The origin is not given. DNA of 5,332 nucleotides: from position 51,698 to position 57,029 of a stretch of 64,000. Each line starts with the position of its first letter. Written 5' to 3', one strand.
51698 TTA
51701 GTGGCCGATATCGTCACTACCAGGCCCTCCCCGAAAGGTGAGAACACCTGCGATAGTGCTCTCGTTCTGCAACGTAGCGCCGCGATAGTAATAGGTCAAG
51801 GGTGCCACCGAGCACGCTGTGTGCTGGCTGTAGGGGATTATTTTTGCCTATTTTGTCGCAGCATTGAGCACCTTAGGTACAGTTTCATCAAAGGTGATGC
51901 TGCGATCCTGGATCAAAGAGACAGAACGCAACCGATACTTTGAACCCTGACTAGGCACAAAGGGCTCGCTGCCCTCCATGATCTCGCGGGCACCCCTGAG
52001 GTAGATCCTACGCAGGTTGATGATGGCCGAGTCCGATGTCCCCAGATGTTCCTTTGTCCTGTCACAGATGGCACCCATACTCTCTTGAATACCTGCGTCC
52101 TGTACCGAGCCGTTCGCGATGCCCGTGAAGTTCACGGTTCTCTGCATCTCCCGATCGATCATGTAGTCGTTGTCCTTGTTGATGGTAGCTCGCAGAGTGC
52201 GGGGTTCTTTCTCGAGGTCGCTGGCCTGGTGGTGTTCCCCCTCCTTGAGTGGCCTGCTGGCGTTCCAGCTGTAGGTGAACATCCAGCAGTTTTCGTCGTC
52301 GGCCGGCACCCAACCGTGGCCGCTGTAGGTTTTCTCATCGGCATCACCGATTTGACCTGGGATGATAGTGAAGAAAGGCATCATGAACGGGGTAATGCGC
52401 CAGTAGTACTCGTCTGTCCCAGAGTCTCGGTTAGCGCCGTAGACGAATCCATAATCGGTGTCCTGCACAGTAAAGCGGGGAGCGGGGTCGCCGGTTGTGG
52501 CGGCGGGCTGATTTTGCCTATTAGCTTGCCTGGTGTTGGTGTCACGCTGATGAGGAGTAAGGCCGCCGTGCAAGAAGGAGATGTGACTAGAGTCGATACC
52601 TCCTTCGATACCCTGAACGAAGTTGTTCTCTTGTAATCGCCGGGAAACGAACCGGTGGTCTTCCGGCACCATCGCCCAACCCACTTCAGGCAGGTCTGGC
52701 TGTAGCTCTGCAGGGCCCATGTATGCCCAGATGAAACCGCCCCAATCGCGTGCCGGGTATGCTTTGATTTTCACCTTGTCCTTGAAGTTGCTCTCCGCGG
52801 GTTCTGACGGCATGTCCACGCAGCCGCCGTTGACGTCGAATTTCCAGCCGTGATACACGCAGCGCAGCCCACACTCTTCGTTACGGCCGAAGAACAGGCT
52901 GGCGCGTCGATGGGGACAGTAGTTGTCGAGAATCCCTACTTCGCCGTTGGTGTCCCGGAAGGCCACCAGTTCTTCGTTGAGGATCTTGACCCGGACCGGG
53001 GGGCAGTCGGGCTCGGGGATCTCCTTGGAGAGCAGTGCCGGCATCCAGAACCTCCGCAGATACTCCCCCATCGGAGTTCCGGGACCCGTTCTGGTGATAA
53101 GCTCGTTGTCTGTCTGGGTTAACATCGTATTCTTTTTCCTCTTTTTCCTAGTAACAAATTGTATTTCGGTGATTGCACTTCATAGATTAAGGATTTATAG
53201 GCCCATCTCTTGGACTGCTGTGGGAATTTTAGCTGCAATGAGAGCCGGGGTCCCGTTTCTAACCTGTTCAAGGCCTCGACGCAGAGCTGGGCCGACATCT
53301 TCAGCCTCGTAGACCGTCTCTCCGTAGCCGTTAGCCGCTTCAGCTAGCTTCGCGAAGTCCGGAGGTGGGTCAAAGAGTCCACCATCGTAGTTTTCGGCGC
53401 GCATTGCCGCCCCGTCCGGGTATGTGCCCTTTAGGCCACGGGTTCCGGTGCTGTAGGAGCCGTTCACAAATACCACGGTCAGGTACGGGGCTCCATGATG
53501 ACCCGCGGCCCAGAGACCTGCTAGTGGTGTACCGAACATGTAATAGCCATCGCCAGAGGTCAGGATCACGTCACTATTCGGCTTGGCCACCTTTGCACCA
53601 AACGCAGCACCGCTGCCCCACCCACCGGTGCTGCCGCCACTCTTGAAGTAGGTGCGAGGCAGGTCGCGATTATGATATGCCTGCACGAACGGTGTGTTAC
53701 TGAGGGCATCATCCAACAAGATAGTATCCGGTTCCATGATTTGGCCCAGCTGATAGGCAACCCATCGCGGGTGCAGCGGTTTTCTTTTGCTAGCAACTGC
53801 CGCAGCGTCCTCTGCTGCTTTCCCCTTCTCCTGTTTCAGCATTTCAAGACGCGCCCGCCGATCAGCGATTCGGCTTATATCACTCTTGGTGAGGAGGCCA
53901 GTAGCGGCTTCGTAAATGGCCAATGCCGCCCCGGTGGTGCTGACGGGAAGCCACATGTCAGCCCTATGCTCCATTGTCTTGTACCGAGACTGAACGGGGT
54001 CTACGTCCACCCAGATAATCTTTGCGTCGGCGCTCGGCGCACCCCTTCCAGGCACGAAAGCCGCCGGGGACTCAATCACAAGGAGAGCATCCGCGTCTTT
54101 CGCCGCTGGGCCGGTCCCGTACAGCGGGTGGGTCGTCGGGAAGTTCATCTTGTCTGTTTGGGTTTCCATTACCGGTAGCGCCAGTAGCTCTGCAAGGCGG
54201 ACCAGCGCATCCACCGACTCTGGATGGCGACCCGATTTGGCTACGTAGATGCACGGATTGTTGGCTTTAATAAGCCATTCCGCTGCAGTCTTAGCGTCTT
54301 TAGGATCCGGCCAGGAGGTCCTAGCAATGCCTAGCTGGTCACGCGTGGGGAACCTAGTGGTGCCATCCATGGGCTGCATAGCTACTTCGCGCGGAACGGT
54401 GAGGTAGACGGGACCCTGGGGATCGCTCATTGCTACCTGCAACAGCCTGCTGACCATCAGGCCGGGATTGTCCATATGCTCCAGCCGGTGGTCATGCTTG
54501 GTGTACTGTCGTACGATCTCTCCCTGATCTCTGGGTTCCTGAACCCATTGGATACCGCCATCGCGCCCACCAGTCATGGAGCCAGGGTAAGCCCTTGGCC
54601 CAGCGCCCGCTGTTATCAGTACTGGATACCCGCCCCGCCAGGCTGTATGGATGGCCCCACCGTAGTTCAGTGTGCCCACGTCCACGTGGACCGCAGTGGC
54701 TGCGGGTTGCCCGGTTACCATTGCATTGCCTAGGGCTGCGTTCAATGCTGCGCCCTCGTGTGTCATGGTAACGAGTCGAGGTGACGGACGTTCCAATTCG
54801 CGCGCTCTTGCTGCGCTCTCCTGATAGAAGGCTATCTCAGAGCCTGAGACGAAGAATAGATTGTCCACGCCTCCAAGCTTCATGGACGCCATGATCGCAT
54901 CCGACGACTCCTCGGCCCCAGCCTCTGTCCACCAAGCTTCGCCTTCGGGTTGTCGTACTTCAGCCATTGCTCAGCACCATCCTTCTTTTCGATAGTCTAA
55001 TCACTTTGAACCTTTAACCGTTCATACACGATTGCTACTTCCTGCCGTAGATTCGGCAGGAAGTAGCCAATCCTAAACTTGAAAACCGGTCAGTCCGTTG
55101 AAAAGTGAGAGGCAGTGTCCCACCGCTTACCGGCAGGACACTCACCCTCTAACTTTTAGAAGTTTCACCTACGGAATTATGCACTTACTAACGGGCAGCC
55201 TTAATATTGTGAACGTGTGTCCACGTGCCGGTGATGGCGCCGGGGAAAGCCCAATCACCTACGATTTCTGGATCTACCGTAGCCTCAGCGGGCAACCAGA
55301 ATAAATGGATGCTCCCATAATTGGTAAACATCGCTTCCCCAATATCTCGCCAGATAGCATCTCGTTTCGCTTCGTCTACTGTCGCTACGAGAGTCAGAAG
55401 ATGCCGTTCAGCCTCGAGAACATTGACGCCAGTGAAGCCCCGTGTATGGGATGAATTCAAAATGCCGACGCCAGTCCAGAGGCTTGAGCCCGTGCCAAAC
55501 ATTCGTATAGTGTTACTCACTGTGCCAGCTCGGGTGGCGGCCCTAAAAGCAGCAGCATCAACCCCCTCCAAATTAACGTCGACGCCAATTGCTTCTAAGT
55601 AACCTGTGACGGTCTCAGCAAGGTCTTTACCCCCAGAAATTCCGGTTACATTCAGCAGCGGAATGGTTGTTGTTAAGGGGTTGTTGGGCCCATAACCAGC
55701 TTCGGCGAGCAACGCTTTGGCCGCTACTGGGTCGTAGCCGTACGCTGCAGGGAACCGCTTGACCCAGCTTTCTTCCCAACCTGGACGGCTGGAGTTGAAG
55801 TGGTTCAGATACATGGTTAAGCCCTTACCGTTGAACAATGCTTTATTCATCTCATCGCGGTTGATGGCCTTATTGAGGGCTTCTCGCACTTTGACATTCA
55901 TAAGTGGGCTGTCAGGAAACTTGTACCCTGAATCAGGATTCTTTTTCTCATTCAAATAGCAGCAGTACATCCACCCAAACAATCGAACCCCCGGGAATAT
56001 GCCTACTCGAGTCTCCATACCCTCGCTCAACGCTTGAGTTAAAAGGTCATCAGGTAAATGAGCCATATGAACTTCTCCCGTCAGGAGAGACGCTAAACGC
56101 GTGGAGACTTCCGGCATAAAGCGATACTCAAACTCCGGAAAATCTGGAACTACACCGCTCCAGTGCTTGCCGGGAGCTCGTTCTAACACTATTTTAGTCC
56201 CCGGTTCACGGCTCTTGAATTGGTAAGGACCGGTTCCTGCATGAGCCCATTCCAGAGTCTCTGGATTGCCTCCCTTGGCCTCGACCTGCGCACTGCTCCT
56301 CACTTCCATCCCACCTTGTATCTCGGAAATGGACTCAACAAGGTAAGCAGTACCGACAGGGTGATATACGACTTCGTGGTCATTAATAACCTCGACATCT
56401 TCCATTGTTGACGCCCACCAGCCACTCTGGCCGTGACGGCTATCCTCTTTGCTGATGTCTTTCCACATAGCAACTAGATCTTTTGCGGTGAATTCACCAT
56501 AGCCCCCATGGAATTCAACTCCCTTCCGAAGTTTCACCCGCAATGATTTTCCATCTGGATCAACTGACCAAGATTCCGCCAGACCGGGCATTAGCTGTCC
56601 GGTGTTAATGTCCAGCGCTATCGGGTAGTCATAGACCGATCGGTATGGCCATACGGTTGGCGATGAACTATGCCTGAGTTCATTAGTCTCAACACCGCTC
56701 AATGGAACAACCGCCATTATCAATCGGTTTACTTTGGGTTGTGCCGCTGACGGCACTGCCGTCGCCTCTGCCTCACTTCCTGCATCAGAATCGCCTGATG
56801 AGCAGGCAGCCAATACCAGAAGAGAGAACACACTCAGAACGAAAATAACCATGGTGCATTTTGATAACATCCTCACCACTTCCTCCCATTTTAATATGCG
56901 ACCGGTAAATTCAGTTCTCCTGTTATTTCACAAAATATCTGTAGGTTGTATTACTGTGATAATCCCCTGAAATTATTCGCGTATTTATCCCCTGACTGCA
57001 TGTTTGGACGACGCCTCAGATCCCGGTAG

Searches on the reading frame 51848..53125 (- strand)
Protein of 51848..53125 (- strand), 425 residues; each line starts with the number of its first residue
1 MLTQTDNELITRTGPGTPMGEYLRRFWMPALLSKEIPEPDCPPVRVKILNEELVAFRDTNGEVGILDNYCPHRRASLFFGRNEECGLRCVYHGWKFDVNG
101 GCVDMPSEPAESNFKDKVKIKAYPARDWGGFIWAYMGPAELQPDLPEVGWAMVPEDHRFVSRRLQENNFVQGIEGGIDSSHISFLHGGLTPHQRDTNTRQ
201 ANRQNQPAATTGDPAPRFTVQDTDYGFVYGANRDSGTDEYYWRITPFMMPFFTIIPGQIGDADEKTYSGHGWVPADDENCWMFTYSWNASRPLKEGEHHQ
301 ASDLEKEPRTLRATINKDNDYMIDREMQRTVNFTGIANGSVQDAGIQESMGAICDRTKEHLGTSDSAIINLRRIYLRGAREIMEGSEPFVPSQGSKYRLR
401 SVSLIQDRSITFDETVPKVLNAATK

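Call 5: search_protein_families(library=pfam, proteins=[window:51848-53125:-])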
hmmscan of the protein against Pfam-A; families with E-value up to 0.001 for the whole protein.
window:51848-53125:- (425 aa): 2 families
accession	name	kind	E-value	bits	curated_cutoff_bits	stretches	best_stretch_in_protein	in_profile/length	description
PF19301.5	LigXa_C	-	2e-36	126.1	27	1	134-388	1-255/304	LigXa C-terminal domain like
PF00355.32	Rieske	-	1.1e-18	67.4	20.3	1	27-110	2-83/88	Rieske [2Fe-2S] domain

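Call 6: search_protein_families(library=ncbifam, proteins=[window:51848-53125:-])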
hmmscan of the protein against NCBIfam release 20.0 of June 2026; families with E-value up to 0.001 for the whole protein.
window:51848-53125:- (425 aa): 8 families
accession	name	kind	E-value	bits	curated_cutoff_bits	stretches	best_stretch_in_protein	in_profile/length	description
NF052579.1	BetMthstMoxSdmAMthl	equivalog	6.4e-17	61.5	600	1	44-151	33-143/351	4beta-methylsterol monooxygenase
NF041174.1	SDX_Thmprot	equivalog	2.3e-06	27.7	170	1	44-132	17-105/109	sulredoxin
NF058607.1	GlBtMonoOxGbcA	equivalog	2.4e-06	26.2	670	1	20-135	49-164/420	glycine betaine monooxygenase oxygenase subunit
NF042946.1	3PPDioc_HcaE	equivalog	6e-05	22.2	830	1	50-110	61-122/450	3-phenylpropionate/cinnamic acid dioxygenase subunit alpha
TIGR03228.1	anthran_1_2_A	equivalog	9e-05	21.3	671.9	1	24-131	36-145/438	anthranilate 1,2-dioxygenase large subunit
TIGR03229.1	benzo_1_2_benA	equivalog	0.00052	19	780.95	0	53-105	64-117/433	benzoate 1,2-dioxygenase large subunit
NF007422.0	PRK09965.1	equivalog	0.00078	19.5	113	0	46-104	18-76/106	bifunctional 3-phenylpropionate/cinnamic acid dioxygenase ferredoxin subunit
NF041684.1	ant_diox_AndAc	equivalog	0.00084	18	750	0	48-106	67-126/418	anthranilate 1,2-dioxygenase large subunit AndAc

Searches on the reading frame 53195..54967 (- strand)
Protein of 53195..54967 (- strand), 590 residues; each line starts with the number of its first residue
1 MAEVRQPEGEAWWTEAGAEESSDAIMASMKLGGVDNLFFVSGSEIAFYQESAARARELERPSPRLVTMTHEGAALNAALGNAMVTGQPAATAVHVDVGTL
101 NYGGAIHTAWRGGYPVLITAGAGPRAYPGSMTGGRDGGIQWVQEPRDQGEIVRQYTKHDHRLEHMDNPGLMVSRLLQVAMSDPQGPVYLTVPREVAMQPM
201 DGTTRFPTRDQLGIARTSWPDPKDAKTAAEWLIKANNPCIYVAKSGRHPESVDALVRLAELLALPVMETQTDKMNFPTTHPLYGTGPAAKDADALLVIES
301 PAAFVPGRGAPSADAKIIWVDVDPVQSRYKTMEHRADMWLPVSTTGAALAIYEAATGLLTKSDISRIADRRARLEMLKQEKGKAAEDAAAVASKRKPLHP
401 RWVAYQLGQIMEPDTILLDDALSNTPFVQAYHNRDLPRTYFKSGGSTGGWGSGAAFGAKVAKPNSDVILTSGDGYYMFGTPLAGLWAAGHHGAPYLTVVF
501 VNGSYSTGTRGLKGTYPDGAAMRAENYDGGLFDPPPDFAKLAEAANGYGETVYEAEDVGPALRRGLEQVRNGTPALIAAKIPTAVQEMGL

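Call 10: search_protein_families(library=pfam, proteins=[window:53195-54967:-], max_evalue=0.01)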
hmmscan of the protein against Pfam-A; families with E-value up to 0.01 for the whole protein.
window:53195-54967:- (590 aa): 3 families
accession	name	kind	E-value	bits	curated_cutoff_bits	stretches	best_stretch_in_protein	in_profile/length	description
PF02775.26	TPP_enzyme_C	-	8.1e-20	71.6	21.9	1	429-577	11-149/151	Thiamine pyrophosphate enzyme, C-terminal TPP binding domain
PF02776.23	TPP_enzyme_N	-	1.8e-16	60.4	26.8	1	22-139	4-107/119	Thiamine pyrophosphate enzyme, N-terminal TPP binding domain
PF00205.28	TPP_enzyme_M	-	1.9e-12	47.5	30.4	1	226-327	2-116/137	Thiamine pyrophosphate enzyme, central domain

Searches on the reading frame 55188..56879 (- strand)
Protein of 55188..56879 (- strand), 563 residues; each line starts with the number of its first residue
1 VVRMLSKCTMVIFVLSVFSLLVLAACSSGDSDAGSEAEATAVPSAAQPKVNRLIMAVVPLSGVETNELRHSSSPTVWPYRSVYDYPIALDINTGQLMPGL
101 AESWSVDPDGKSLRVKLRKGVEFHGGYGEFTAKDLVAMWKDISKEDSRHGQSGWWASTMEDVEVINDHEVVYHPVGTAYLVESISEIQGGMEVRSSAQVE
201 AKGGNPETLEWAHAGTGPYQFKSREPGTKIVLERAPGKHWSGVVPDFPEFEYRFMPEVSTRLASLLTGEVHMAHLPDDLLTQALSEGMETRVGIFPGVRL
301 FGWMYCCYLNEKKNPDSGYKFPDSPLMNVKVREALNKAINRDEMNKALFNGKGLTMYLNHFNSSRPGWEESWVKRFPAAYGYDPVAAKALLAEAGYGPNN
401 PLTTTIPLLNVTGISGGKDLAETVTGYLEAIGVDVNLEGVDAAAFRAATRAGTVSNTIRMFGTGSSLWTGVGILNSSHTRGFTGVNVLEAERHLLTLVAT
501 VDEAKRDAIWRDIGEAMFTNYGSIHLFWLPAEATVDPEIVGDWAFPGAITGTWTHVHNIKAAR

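Call 10: search_protein_families(library=pfam, proteins=[window:55188-56879:-], max_evalue=0.01)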
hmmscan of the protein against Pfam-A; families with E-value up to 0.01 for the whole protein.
window:55188-56879:- (563 aa): 1 family
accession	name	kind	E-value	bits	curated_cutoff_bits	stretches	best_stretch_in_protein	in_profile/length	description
PF00496.27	SBP_bac_5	-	7.4e-62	210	32.4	1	96-459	2-344/368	Bacterial extracellular solute-binding proteins, family 5 Middle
